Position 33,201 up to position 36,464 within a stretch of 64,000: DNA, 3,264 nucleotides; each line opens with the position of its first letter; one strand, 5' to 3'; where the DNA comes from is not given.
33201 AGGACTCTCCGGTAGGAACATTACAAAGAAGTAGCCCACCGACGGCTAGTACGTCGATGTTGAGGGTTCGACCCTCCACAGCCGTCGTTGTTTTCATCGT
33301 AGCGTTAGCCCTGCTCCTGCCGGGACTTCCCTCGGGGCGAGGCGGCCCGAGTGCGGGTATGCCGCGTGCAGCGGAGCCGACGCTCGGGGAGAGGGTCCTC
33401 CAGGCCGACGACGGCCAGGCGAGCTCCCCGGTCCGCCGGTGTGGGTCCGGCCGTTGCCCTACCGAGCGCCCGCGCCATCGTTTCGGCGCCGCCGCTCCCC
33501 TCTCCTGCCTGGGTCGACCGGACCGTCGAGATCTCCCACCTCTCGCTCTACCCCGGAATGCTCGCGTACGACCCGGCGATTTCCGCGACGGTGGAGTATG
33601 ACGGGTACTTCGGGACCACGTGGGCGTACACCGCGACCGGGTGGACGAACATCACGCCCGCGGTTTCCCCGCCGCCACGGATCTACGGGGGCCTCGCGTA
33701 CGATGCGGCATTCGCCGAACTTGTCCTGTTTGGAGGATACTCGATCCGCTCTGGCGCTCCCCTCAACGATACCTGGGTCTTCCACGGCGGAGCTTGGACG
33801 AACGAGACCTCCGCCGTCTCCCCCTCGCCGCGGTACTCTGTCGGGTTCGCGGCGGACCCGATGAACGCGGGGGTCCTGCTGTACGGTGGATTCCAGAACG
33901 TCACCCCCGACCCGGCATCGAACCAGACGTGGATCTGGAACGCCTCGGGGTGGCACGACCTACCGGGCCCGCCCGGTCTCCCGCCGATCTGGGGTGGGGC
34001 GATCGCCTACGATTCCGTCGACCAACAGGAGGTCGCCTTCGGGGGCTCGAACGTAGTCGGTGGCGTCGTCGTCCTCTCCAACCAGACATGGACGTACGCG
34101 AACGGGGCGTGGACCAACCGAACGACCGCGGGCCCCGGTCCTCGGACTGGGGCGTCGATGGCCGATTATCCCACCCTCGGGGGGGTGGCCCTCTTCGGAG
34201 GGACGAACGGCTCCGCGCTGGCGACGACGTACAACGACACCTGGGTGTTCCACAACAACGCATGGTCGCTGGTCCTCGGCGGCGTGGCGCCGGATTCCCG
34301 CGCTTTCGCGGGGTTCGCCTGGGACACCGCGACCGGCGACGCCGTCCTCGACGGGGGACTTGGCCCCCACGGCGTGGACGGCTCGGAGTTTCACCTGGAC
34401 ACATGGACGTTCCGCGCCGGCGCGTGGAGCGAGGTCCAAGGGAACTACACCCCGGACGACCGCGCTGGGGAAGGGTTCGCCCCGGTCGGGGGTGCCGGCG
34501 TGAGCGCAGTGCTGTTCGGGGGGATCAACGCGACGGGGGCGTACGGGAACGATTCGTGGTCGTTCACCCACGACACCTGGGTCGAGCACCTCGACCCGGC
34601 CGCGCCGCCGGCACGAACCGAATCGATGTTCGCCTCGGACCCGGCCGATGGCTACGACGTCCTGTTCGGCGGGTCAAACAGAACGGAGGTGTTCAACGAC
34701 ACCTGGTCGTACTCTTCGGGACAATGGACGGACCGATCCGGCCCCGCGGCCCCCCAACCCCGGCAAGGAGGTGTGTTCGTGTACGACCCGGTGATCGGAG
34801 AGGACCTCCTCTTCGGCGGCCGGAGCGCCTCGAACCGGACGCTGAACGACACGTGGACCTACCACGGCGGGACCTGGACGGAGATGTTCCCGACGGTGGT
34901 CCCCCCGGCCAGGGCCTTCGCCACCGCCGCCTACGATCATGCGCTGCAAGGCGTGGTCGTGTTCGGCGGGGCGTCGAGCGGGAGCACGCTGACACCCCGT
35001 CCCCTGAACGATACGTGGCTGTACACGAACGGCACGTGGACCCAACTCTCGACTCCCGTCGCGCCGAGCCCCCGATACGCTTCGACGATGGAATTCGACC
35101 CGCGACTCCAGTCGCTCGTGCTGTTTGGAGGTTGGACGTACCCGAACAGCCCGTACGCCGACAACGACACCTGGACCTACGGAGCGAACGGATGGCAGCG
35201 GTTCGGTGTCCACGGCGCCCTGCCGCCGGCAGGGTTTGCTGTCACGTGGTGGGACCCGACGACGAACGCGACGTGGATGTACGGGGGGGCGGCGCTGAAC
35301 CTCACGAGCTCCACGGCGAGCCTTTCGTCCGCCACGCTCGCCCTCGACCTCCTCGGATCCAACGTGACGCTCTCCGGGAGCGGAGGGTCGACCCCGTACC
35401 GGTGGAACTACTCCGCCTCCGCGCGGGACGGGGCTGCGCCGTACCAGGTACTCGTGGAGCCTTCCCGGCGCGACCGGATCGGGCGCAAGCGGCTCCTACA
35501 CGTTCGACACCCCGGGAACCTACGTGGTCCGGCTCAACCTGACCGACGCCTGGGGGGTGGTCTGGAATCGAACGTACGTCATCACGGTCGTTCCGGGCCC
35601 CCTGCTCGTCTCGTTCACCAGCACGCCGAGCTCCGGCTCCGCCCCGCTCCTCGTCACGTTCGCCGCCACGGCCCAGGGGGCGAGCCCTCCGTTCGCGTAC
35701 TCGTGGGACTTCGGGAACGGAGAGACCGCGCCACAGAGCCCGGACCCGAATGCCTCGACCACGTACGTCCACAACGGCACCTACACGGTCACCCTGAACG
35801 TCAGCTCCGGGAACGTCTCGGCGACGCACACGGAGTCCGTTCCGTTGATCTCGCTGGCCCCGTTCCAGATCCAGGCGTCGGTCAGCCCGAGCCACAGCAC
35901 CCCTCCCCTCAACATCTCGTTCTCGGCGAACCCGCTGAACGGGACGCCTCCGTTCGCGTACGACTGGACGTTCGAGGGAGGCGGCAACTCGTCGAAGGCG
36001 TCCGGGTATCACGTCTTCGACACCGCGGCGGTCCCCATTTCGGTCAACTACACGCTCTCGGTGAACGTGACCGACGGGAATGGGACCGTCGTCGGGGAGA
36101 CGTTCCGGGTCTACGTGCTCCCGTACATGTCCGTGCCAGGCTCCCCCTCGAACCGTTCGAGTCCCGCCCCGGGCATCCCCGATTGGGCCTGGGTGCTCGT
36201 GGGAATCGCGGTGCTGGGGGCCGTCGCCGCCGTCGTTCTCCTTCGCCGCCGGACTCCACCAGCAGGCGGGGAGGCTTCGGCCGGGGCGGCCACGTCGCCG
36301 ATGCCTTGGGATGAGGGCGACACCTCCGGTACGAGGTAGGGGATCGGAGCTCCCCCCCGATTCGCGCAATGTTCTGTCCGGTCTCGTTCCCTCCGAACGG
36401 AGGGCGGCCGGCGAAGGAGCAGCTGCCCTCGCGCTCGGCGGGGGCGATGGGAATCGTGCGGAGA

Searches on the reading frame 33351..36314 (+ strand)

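Call 91: search_protein_families(library=pfam, proteins=[window:33351-36314:+], max_evalue=0.001)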
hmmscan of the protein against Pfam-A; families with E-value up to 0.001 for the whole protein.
window:33351-36314:+ (987 aa): 5 families
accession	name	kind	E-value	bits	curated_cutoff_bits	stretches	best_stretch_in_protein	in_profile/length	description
PF24681.1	Kelch_KLHDC2_KLHL20_DRC7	-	2.7e-32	112.3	50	5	466-630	46-206/221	KLHDC2/KLHL20/DRC7 Kelch-repeats domain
PF24981.1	Beta-prop_ATRN-LZTR1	-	3.7e-22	79.4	50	3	390-599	5-224/289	Attractin/LZTR1 beta-propeller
PF13418.12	Kelch_4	-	7.6e-18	64.6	21.6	0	470-512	1-44/49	Galactose oxidase, central domain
PF13415.12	Kelch_3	-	2.8e-17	62.8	22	0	123-163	3-42/48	Galactose oxidase, central domain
PF13964.12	Kelch_6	-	5.7e-07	29.8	25.3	0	523-568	5-45/50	Kelch motif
